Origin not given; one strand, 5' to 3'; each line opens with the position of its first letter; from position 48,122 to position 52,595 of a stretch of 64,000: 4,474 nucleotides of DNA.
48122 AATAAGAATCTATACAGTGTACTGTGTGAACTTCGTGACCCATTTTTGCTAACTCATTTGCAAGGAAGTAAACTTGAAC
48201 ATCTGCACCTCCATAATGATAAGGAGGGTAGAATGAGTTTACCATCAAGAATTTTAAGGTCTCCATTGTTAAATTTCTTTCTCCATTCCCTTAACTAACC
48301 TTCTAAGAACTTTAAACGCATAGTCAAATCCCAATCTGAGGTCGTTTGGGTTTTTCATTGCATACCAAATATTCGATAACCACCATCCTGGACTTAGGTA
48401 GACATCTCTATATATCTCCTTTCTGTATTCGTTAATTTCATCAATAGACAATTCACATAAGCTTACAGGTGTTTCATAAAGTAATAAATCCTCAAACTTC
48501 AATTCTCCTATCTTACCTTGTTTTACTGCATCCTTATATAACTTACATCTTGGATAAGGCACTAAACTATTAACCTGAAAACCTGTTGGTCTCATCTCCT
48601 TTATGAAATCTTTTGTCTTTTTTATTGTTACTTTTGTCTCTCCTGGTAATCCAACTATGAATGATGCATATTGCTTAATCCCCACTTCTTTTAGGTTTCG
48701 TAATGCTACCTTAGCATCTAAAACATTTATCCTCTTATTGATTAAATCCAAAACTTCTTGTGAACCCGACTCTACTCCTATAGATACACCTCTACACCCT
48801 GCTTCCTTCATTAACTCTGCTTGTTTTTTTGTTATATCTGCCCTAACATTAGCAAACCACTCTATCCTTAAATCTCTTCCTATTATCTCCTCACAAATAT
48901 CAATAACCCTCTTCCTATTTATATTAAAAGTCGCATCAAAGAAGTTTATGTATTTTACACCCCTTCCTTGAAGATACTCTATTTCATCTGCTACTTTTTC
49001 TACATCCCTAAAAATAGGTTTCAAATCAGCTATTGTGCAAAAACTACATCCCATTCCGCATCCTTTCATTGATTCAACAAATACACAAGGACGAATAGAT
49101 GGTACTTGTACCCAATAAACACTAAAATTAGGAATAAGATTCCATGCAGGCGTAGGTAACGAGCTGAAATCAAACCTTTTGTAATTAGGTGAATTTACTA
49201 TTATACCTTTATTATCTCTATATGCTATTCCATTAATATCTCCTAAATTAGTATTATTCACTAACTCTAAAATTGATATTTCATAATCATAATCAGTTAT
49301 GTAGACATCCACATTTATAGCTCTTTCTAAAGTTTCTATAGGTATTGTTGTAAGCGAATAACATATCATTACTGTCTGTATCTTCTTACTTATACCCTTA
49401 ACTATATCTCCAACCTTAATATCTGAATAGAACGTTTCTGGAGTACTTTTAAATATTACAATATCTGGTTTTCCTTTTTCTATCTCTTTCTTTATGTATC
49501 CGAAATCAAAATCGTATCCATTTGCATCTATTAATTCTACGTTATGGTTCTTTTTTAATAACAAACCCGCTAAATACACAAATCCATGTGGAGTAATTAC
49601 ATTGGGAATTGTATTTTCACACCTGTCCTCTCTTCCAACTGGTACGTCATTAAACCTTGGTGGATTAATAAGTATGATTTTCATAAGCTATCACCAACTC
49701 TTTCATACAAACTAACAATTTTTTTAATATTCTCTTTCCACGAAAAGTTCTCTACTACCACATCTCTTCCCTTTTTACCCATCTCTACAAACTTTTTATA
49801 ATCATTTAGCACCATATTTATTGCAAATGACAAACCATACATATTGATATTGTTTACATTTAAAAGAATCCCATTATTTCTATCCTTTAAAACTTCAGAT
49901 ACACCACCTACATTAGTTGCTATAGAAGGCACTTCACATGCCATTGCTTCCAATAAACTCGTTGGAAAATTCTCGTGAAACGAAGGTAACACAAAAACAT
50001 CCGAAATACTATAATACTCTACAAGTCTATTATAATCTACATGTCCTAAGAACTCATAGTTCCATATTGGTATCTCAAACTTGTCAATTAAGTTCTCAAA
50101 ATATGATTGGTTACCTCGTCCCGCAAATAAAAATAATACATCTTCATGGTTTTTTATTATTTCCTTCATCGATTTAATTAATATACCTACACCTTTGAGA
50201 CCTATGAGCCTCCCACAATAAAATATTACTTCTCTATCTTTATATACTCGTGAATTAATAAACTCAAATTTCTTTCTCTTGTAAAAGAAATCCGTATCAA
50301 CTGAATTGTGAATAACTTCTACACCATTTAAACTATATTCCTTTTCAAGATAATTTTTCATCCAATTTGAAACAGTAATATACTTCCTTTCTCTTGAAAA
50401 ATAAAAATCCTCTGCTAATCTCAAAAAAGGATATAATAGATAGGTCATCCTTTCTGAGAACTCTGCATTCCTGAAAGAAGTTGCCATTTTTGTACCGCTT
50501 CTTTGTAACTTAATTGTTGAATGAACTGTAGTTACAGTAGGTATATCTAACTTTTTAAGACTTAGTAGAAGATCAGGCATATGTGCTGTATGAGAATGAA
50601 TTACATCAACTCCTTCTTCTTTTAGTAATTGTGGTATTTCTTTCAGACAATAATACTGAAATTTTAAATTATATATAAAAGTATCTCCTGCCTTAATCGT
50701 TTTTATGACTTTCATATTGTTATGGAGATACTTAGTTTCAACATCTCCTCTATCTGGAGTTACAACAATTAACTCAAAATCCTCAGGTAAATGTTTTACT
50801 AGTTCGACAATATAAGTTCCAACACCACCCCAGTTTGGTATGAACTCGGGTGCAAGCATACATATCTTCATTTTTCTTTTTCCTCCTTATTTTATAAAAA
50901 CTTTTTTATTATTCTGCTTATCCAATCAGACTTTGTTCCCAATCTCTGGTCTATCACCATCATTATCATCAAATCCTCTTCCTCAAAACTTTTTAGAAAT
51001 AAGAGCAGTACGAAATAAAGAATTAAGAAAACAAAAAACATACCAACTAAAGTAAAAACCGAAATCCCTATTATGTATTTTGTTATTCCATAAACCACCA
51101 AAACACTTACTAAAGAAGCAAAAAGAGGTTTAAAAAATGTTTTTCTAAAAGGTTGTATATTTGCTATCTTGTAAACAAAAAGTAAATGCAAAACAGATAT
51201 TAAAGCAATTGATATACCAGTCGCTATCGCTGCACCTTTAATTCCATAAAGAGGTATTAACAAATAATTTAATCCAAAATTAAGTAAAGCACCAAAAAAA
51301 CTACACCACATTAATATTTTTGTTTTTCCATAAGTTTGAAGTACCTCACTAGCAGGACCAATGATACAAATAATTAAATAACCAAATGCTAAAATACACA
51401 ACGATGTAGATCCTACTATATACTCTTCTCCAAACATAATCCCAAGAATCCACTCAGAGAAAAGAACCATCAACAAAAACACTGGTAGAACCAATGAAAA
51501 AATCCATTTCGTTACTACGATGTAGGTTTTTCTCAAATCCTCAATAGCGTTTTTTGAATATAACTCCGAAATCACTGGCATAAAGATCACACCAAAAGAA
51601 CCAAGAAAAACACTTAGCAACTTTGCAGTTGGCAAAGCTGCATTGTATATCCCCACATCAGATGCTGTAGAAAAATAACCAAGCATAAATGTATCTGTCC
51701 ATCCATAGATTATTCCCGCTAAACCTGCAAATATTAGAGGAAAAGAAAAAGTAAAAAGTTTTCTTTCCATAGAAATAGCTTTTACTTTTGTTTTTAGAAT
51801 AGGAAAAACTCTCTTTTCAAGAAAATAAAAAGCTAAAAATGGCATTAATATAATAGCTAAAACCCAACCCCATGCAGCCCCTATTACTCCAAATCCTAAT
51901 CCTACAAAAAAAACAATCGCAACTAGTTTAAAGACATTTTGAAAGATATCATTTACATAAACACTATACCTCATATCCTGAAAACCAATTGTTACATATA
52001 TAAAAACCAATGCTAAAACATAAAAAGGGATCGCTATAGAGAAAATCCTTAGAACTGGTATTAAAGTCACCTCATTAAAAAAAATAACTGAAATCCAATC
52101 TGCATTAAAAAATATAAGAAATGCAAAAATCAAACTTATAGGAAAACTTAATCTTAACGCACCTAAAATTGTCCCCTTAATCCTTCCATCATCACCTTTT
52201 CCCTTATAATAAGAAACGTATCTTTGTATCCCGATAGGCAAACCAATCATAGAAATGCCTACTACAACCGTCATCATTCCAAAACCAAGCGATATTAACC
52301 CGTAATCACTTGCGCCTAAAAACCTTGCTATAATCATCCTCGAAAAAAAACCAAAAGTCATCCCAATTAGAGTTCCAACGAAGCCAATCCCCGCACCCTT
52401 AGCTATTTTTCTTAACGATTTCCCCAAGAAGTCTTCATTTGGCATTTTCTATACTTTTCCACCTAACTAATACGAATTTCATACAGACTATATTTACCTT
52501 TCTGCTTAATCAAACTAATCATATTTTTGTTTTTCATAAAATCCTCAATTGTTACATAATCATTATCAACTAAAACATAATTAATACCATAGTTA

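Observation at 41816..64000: Glycan cluster with four radical SAM enzymes (three B12-dependent), four methyltransferases and an AsnB-like amidotransferase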

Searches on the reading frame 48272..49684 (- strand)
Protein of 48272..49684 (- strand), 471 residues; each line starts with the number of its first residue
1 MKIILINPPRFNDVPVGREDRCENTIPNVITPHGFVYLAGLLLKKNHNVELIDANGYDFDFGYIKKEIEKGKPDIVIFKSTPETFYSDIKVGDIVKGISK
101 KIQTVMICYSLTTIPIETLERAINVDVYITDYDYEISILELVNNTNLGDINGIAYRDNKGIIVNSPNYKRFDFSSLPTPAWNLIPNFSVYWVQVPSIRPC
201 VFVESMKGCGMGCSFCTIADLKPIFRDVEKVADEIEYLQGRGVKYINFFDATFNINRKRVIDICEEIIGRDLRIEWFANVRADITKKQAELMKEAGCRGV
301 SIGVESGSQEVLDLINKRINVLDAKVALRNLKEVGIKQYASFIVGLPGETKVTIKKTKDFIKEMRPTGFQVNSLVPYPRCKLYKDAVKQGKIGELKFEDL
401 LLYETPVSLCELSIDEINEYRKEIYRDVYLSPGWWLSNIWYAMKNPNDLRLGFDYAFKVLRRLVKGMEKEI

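Call 3: search_protein_families(library=pfam, proteins=[window:48272-49684:-], max_evalue=0.001)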
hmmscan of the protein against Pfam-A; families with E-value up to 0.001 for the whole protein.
window:48272-49684:- (471 aa): 2 families
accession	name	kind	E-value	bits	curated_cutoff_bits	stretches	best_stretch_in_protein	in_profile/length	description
PF04055.27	Radical_SAM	-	3.6e-26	92.8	29.5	1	204-361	2-166/166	Radical SAM superfamily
PF02310.24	B12-binding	-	5e-05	23.6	32.1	1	25-129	7-109/121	B12 binding domain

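Call 8: search_protein_families(library=ncbifam, proteins=[window:48272-49684:-], max_evalue=0.01)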
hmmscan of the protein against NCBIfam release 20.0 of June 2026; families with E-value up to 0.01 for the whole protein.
window:48272-49684:- (471 aa): 38 families (the best 25 are shown)
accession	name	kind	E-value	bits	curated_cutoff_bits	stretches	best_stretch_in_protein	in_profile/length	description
TIGR03471.1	HpnJ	equivalog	1.3e-55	189.1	577.6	1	1-448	1-452/472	hopanoid biosynthesis associated radical SAM protein HpnJ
TIGR04479.1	bcpD_PhpK_rSAM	subfamily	2.1e-46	158.4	600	1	34-373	74-418/504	PhpK family radical SAM P-methyltransferase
TIGR02026.1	BchE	equivalog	8.3e-40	137.1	481.35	1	25-393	15-394/497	magnesium-protoporphyrin IX monomethyl ester anaerobic oxidative cyclase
TIGR04385.1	B12_rSAM_cofa1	equivalog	6.2e-33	114.7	450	1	136-364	133-364/438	B12 lower ligand biosynthesis radical SAM protein BzaD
TIGR04014.1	B12_SAM_MJ_0865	equivalog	3.3e-28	98.6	360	1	63-391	29-363/434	methyl-coenzyme M reductase glutamine C-methyltransferase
NF050148.1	rSAM_ApyD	equivalog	1.3e-27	96.5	750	1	34-386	27-393/645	RiPP biosynthesis radical SAM protein ApyD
TIGR04072.2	rSAM_ladder_B12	equivalog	8.7e-26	90.5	360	1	26-393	12-379/443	lipid biosynthesis B12-binding/radical SAM protein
NF033070.1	rSAM_AprD4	equivalog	3.3e-25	88.9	500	1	172-417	169-420/456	AprD4 family radical SAM diol-dehydratase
TIGR04295.1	B12_rSAM_oligo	hypoth_equivalog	3.4e-23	82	400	1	35-382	28-380/422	TIGR04295 family B12-binding domain-containing radical SAM protein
NF038361.1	rSAM_Sden_1168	equivalog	1.8e-22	79.6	575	1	28-412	81-496/560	Sden_1168 family B12-binding radical SAM P-methyltransferase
TIGR03975.1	rSAM_ocin_1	subfamily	3.8e-18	65.3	281.85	1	66-358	122-424/606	RiPP maturation radical SAM C-methyltransferase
NF040542.1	rSAM_RCCLKC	equivalog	1.9e-16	60.3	450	1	83-365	60-351/423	arsinothricin biosynthesis radical SAM protein ArsL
TIGR04367.1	HpnR_B12_rSAM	equivalog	1.1e-15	57.1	650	1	31-387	21-374/490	hopanoid C-3 methylase HpnR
TIGR04013.1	B12_SAM_MJ_1487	hypoth_equivalog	1.4e-14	53.8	251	1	284-379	252-350/382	TIGR04013 family B12-binding domain/radical SAM domain-containing protein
NF045585.1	rSAM_slr0320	equivalog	1.2e-13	50.4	775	1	201-364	236-409/511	photosystem II high light acclimation radical SAM protein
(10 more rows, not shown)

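Call 20: search_solved_structures(query=window:48272-49684:-, max_evalue=0.01)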
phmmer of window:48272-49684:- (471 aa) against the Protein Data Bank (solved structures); distinct sequences matched with E-value up to 0.01: 8.
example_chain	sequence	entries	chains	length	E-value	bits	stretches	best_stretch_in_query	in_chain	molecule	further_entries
6fd2_B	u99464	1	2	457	3.5e-23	85.4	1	172-393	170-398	Putative apramycin biosynthetic oxidoreductase 4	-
9ccb_A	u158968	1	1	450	7.8e-10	41.4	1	78-383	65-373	Radical SAM core domain-containing protein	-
2qgq_A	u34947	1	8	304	1e-07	34.3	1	198-365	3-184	Protein TM_1862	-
4jc0_A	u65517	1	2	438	1.2e-07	34.2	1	198-365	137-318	Ribosomal protein S12 methylthiotransferase RimO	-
6wte_A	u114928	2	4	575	1.5e-07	33.8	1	206-377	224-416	B12-binding domain-containing protein | Tryptophan-C2-methyltransferase containing B12-binding domain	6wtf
5ul2_A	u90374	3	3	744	3.4e-05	26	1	133-344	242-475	OxsB protein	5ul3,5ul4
7kdx_A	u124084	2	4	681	8.2e-05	24.8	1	143-353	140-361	Methyltransferase TokK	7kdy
9n1b_A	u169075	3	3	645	9.2e-05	24.6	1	144-356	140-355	Radical SAM protein | Radical SAM enzyme CysS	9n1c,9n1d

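Call 58: search_protein_representatives(protein=window:48272-49684:-)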
Query: 471 residues. Proteins with E-value up to 0.001 (for the whole library): 46345; up to 1e-10: 24714; up to 1e-30: 2636. The best 150 are listed.
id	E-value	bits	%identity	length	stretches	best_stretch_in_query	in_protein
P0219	8.5e-181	618.3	59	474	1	1-471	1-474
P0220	2.7e-110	385.9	66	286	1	1-254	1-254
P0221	2.3e-108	379.5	40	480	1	1-462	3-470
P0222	2.8e-101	356.1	59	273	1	203-470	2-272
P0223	7.1e-93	328.4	36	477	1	1-463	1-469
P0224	3.8e-91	322.7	35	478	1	1-468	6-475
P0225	7.6e-87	308.5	37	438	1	46-464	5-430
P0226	1.4e-86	307.6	39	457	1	3-461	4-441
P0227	8.2e-84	298.5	38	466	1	1-467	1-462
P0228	1.2e-83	298.0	35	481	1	1-463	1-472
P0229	4.3e-81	289.5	35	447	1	29-462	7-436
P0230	1.8e-74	267.7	39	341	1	1-343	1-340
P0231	1.3e-71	258.3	32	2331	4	196-376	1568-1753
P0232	1.3e-70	254.9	38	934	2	222-434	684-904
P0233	2.3e-69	250.9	34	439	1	38-465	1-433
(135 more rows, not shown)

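Call 91: find_encoding_contigs(protein=P0219, flank=10000, max_places=2)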
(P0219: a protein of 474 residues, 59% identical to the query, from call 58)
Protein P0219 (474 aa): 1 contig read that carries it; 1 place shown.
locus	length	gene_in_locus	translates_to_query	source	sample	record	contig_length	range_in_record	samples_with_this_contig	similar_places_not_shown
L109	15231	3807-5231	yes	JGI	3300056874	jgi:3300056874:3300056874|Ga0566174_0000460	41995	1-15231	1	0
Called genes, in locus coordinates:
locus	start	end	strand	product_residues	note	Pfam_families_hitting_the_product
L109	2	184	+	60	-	?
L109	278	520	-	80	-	-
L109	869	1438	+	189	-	-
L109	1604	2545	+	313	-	PF00535:Glycos_transf_2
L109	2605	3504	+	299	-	PF13439:Glyco_transf_4, PF13579:Glyco_trans_4_4, PF00534:Glycos_transf_1, PF13692:Glyco_trans_1_4 (weak)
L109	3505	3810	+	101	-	PF00534:Glycos_transf_1, PF13692:Glyco_trans_1_4, PF13524:Glyco_trans_1_2 (weak)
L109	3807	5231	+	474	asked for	PF02310:B12-binding (weak), PF04055:Radical_SAM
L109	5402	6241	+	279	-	PF13489:Methyltransf_23, PF02353:CMAS (weak), PF13847:Methyltransf_31, PF08241:Methyltransf_11, PF08242:Methyltransf_12 (weak), PF13649:Methyltransf_25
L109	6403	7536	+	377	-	PF13439:Glyco_transf_4, PF00534:Glycos_transf_1 (weak), PF13692:Glyco_trans_1_4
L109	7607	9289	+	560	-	-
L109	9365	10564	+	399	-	PF13439:Glyco_transf_4, PF13579:Glyco_trans_4_4 (faint), PF00534:Glycos_transf_1, PF13692:Glyco_trans_1_4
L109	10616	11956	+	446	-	PF04230:PS_pyruv_trans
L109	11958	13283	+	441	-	PF12838:Fer4_7 (weak), PF04422:FrhB_FdhB_N, PF04432:FrhB_FdhB_C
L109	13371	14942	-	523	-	PF01882:DUF58 (weak)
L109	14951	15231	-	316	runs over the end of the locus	PF00493:MCM (weak), PF20030:bpMoxR, PF07726:AAA_3, PF07728:AAA_5, PF17863:AAA_lid_2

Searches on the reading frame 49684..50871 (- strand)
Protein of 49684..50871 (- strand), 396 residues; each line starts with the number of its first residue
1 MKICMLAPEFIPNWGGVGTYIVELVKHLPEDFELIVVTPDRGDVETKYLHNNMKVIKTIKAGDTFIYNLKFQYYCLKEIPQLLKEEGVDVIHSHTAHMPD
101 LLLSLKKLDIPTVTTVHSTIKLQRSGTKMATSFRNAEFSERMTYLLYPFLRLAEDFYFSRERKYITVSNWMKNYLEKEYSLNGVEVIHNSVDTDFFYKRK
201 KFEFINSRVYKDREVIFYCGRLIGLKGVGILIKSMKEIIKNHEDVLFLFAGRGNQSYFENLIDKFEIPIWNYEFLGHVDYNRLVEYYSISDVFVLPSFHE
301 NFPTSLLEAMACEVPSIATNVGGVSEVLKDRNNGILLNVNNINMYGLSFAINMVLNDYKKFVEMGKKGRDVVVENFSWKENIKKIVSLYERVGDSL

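Call 3: search_protein_families(library=pfam, proteins=[window:49684-50871:-], max_evalue=0.001)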
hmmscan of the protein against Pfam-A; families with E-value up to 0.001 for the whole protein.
window:49684-50871:- (396 aa): 7 families
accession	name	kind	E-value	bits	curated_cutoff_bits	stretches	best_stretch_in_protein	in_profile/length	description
PF00534.26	Glycos_transf_1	-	3.5e-36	124.8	26.4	1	203-370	5-171/172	Glycosyl transferases group 1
PF13692.12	Glyco_trans_1_4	-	1.9e-28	99.9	27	1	214-343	2-130/142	Glycosyl transferases group 1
PF13439.12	Glyco_transf_4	-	3.8e-26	92.5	28.5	1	14-194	1-169/170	Glycosyltransferase Family 4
PF13579.12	Glyco_trans_4_4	-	2.1e-07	31.9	29.7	1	15-177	1-144/158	Glycosyl transferase 4-like domain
PF20706.3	GT4-conflict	-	1.5e-06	27.9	26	1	217-383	201-383/385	Family 4 Glycosyltransferase in conflict systems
PF13524.12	Glyco_trans_1_2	-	2.3e-05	24.8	25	1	244-386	14-143/144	Glycosyl transferase-like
PF13477.12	Glyco_trans_4_2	-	2.6e-05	24.8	23.4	1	19-119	11-109/139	Glycosyl transferase 4-like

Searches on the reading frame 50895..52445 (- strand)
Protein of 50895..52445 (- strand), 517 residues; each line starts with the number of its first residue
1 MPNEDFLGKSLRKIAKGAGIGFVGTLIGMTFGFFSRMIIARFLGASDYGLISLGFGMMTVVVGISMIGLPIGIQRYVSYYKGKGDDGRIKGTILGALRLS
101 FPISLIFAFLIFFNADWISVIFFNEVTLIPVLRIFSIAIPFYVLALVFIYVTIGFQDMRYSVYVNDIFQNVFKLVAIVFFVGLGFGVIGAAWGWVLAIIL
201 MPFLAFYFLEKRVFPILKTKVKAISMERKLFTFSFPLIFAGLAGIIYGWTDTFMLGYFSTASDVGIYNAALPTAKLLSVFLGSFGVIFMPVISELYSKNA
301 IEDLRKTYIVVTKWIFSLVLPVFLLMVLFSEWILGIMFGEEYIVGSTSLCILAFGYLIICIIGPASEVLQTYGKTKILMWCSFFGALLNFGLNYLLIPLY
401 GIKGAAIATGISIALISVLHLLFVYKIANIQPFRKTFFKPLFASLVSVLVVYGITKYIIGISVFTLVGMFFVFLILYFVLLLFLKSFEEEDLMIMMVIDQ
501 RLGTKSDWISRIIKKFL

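Call 3: search_protein_families(library=pfam, proteins=[window:50895-52445:-], max_evalue=0.001)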
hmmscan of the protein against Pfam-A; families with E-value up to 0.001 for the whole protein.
window:50895-52445:- (517 aa): 4 families
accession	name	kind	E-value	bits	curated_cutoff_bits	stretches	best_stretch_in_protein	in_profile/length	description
PF01943.22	Polysacc_synt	-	3.7e-25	89.3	28.2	1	15-295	2-273/274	Polysaccharide biosynthesis protein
PF01554.23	MatE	-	3.6e-21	76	24.9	2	236-395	1-161/161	MatE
PF13440.11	Polysacc_synt_3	-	1.1e-20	74.5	23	1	38-342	1-288/293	Polysaccharide biosynthesis protein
PF03023.19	MurJ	-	2.4e-09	36.7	27.4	1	170-473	138-447/451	Lipid II flippase MurJ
